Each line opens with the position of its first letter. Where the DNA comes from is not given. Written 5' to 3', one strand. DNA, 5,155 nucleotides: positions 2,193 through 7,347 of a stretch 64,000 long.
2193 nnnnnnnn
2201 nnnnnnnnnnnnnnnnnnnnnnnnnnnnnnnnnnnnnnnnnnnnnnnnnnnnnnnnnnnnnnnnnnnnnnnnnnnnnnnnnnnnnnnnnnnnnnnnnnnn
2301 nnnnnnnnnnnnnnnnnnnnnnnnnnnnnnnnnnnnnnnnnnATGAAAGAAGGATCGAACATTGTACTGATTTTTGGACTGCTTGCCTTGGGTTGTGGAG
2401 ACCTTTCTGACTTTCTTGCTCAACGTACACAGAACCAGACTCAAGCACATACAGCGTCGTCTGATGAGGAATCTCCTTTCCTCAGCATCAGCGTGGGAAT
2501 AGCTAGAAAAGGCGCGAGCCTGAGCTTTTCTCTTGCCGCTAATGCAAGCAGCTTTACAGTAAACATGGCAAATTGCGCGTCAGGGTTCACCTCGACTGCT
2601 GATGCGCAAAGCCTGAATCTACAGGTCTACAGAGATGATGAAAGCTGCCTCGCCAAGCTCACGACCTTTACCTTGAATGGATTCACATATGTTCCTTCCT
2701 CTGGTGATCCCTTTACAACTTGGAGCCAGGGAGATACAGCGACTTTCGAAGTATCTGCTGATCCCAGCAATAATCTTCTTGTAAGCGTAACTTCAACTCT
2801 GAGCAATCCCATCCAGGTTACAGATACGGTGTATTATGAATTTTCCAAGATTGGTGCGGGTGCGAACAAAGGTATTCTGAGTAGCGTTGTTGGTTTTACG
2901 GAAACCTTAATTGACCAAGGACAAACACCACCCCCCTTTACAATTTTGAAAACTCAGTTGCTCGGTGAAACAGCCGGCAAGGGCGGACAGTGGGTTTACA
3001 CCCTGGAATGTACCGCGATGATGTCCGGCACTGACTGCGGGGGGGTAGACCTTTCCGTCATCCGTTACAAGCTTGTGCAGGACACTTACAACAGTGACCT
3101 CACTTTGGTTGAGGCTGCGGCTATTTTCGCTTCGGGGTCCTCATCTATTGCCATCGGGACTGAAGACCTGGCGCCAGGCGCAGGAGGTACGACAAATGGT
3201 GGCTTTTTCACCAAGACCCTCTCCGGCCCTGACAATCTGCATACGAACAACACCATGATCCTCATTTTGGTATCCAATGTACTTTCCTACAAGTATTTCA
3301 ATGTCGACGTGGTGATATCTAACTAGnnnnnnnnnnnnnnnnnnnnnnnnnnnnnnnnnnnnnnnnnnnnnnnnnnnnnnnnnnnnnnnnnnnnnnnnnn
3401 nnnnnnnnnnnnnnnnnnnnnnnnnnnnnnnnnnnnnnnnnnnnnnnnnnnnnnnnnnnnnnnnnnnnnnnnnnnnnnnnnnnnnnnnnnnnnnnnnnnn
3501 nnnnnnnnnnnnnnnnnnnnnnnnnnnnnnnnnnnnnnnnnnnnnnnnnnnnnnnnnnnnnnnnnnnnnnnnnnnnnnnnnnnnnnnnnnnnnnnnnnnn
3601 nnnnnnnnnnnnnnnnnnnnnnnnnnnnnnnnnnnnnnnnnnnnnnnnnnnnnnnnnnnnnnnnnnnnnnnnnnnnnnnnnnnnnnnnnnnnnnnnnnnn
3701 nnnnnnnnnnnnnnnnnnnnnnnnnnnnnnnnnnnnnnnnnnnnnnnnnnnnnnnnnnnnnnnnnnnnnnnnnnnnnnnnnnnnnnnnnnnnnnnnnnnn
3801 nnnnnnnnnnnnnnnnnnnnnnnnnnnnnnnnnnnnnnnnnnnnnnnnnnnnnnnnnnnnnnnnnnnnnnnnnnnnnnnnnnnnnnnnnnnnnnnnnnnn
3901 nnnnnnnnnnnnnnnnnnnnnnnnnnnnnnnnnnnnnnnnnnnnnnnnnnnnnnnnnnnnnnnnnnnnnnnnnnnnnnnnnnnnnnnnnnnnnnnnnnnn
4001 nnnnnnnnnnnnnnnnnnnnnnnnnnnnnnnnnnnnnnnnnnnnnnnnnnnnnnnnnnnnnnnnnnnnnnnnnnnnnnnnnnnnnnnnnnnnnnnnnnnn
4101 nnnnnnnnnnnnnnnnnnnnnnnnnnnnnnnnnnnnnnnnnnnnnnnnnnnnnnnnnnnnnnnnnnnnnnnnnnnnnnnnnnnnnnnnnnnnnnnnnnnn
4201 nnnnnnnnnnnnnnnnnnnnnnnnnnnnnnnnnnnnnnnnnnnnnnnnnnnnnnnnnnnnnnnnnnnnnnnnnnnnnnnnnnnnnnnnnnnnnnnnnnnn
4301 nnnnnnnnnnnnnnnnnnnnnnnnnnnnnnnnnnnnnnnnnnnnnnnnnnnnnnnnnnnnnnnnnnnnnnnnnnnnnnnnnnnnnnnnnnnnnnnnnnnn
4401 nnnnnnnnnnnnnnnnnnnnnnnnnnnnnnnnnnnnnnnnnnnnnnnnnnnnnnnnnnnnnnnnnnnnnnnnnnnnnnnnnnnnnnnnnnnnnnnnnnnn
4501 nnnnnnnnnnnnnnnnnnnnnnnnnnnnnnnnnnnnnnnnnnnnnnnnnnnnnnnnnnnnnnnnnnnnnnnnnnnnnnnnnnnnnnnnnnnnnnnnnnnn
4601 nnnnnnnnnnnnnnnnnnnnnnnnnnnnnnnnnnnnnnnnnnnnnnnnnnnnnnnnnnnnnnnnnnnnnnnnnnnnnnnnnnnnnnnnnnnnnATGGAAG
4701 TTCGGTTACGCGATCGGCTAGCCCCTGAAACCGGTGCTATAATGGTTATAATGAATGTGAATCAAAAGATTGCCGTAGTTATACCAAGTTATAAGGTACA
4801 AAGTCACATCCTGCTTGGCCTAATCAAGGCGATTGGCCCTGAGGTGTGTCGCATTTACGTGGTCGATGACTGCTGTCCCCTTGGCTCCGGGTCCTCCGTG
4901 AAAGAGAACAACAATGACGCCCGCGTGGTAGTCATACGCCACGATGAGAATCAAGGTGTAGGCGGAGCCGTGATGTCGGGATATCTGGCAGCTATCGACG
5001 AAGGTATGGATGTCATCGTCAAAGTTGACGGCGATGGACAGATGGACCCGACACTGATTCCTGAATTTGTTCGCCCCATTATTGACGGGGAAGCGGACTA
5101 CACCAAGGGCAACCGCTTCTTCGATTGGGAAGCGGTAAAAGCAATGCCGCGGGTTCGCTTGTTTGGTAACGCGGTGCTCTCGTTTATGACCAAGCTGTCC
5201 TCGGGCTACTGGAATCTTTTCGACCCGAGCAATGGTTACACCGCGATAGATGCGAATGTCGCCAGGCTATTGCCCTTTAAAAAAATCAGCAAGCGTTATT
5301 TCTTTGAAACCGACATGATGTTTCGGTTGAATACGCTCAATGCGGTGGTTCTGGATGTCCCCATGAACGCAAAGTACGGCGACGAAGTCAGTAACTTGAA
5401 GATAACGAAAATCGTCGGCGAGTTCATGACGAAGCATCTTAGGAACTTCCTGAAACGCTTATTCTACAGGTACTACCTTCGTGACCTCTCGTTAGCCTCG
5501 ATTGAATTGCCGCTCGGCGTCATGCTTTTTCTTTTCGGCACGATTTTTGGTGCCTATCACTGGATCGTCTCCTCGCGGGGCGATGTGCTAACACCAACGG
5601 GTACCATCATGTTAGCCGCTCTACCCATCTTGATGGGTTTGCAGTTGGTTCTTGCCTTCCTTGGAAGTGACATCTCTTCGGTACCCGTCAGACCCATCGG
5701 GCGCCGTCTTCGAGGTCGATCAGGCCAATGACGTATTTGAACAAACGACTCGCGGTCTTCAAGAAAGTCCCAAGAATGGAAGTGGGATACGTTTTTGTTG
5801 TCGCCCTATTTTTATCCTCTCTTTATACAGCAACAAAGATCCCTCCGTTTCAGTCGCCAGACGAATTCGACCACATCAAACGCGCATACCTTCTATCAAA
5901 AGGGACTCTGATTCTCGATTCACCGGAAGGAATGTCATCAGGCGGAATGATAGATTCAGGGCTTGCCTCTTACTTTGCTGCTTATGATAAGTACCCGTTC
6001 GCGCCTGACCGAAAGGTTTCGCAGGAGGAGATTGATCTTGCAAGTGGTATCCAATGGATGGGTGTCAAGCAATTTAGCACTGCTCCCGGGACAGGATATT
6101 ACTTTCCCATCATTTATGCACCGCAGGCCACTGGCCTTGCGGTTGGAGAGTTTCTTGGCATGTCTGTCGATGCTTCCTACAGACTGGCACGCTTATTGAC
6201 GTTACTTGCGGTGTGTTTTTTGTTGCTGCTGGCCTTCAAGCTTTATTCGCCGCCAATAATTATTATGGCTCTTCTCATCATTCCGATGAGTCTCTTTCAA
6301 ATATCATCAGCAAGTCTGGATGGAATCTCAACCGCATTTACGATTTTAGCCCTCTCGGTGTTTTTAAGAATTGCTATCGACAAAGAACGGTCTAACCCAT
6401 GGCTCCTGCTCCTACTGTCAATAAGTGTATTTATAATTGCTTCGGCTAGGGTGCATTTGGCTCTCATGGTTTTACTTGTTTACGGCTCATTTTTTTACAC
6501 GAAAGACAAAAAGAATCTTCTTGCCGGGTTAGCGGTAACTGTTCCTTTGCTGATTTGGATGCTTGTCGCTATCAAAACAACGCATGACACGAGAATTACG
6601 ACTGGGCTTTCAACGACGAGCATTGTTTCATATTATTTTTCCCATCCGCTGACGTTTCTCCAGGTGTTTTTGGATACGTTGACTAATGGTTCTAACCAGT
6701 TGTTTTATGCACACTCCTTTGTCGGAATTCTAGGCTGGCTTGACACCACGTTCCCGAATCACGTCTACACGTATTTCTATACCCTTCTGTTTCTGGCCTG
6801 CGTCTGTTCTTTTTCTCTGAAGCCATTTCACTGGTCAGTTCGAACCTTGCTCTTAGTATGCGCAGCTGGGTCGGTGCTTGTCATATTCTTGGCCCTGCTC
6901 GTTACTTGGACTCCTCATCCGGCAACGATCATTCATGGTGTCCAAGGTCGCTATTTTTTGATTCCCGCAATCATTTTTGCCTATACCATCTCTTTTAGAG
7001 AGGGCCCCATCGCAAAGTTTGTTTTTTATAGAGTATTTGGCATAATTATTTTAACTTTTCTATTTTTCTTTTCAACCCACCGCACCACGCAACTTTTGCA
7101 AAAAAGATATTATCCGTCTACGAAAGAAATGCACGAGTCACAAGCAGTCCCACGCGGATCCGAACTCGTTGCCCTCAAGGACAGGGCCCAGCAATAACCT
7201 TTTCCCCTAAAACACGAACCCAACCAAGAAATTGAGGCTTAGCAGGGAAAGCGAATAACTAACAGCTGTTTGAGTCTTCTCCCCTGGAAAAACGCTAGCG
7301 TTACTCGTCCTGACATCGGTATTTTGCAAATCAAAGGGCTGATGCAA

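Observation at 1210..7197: Candidate undescribed lipoprotein surface-filament or S-layer locus with its own glycosylation genes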

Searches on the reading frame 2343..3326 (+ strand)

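Call 3: search_protein_families(library=pfam, proteins=[window:2343-3326:+], max_evalue=0.1)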
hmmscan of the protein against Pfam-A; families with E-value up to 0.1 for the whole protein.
window:2343-3326:+ (327 aa): 0 families

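Call 4: search_protein_families(library=ncbifam, proteins=[window:2343-3326:+], max_evalue=0.1)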
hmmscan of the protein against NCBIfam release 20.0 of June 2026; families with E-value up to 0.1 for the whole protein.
window:2343-3326:+ (327 aa): 1 family
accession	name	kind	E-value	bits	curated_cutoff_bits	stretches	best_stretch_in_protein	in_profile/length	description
NF041901.1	pecestase_PemB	equivalog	0.054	12.5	700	1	80-134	68-122/379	pectinesterase PemB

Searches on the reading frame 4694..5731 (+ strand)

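Call 3: search_protein_families(library=pfam, proteins=[window:4694-5731:+], max_evalue=0.1)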
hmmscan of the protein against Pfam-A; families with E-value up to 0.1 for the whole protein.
window:4694-5731:+ (345 aa): 2 families
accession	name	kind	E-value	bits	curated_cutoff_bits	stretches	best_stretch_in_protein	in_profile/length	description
PF00535.33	Glycos_transf_2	-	5.3e-14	52.9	23.3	1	28-188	2-162/168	Glycosyl transferase family 2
PF13641.12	Glyco_tranf_2_3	-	0.0098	16.4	27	1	25-174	2-144/230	Glycosyltransferase like family 2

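Call 4: search_protein_families(library=ncbifam, proteins=[window:4694-5731:+], max_evalue=0.1)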
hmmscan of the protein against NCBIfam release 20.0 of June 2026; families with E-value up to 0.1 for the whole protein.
window:4694-5731:+ (345 aa): 10 families
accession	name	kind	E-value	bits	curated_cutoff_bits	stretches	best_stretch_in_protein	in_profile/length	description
TIGR04182.1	glyco_TIGR04182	equivalog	4e-15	56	325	1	71-327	45-281/293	S-layer glycoprotein N-glycosyltransferase AglJ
NF058614.1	PPMAGASynPpgS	equivalog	1e-07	31.6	370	1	27-194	3-166/226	polyprenyl-phospho-N-acetylgalactosaminyl synthase PpgS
TIGR01556.1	rhamnosyltran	subfamily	1.7e-06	27.5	200.55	1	39-161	9-130/281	rhamnosyltransferase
NF041391.1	DPhHxTase_Halo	equivalog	2e-05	23.7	375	1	68-189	36-149/213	dolichyl-phosphate hexose transferase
TIGR03965.1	mycofact_glyco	equivalog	0.00029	19.8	280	1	8-103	56-156/467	mycofactocin biosynthesis glycosyltransferase MftF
NF007986.1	PRK10714.1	equivalog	0.0012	18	529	1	24-128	6-114/316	undecaprenyl-phosphate 4-deoxy-4-formamido-L-arabinose transferase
TIGR04242.1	nodulat_NodC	equivalog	0.0013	17.8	550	1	20-128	44-155/395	chitooligosaccharide synthase NodC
NF047588.1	GlcsyltransPgfSStrep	equivalog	0.0025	17.1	500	1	72-132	56-113/308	glycosyltransferase PgfS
TIGR03937.1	PgaC_IcaA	equivalog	0.0046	16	422.3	1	22-126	43-147/407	poly-beta-1,6-N-acetyl-D-glucosamine synthase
NF007482.0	PRK10073.1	equivalog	0.0096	14.9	423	1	20-163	2-148/334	glycosyltransferase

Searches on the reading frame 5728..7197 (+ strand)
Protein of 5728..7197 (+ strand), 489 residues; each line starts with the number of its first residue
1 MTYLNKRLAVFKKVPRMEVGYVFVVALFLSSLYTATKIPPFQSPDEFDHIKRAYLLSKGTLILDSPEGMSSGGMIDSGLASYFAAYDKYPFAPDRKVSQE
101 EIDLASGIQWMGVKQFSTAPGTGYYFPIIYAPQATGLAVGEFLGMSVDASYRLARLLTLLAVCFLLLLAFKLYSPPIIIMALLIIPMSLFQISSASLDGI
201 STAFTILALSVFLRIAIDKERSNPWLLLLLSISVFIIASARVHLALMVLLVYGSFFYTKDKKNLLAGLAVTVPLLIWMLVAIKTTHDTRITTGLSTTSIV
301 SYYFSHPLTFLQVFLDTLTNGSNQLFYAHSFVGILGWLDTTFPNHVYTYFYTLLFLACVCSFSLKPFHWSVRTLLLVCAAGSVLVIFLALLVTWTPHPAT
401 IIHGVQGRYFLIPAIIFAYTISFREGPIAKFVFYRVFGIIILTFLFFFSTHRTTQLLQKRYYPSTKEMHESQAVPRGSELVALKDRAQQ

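Call 3: search_protein_families(library=pfam, proteins=[window:5728-7197:+], max_evalue=0.1)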
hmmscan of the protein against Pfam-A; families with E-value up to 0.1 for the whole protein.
window:5728-7197:+ (489 aa): 1 family
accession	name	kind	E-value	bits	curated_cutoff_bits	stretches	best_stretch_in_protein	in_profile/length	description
PF09913.15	DUF2142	-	1.3e-49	169.5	30.1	1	33-411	6-389/395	Predicted membrane protein (DUF2142)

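Call 4: search_protein_families(library=ncbifam, proteins=[window:5728-7197:+], max_evalue=0.1)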
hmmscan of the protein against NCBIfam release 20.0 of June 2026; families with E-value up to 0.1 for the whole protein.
window:5728-7197:+ (489 aa): 1 family
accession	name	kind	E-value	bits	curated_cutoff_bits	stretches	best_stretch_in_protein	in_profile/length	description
TIGR04370.1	glyco_rpt_poly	subfamily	0.003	16.6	40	1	159-353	93-326/396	oligosaccharide repeat unit polymerase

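Call 83: find_related_loci(query=window:5728-7197:+, collection=genome_contigs, flank=5000)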
Query window:5728-7197:+ (489 aa) in genome_contigs; peptide patterns used: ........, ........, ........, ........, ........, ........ (x = any residue, [..] = any of these).
58 stretches matched a pattern; 7 encode a relative of the query (tblastn E <= 1e-3); 7 distinct loci.
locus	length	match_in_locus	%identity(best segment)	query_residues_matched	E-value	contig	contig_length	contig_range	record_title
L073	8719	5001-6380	53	5-465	1e-149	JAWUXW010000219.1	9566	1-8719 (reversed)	MAG: Paraglaciecola sp. isolate HBSea_ice_MAG736 BAT.736_600491_flag=0_multi=9.9885_len=9566, whole genome shotgun seque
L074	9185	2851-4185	44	22-462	9e-115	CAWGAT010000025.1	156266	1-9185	MAG: Candidatus Bathyarchaeota archaeon isolate MFD04408.bin.2.76 genome assembly, contig: contig_34106, whole genome sh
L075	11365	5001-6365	42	16-470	6e-112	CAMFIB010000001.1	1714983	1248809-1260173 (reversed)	MAG: uncultured proteobacterium isolate SRR9109409_bin.16_metaWRAP_v1.3_MAG genome assembly, contig: ERZ12289983.1, whol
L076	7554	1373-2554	46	27-422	1e-105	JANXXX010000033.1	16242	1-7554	MAG: Gallionella sp. isolate GL140_3_metabat_236_sub GL140_3_k141_2854274, whole genome shotgun sequence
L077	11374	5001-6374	37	7-466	2e-94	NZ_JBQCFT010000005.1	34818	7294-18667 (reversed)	MAG: Luteibacter sp. isolate bin199 k141_1536705, whole genome shotgun sequence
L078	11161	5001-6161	45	38-422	1e-92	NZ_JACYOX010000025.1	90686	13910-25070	Noviherbaspirillum soli strain SUEMI10 Scaffold23_1, whole genome shotgun sequence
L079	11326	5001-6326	41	39-480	2e-86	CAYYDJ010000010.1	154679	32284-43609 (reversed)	MAG TPA_asm: uncultured Rubrivivax sp. isolate binchicken_co351_1 genome assembly, contig: NODE_74_length_154679_cov_74.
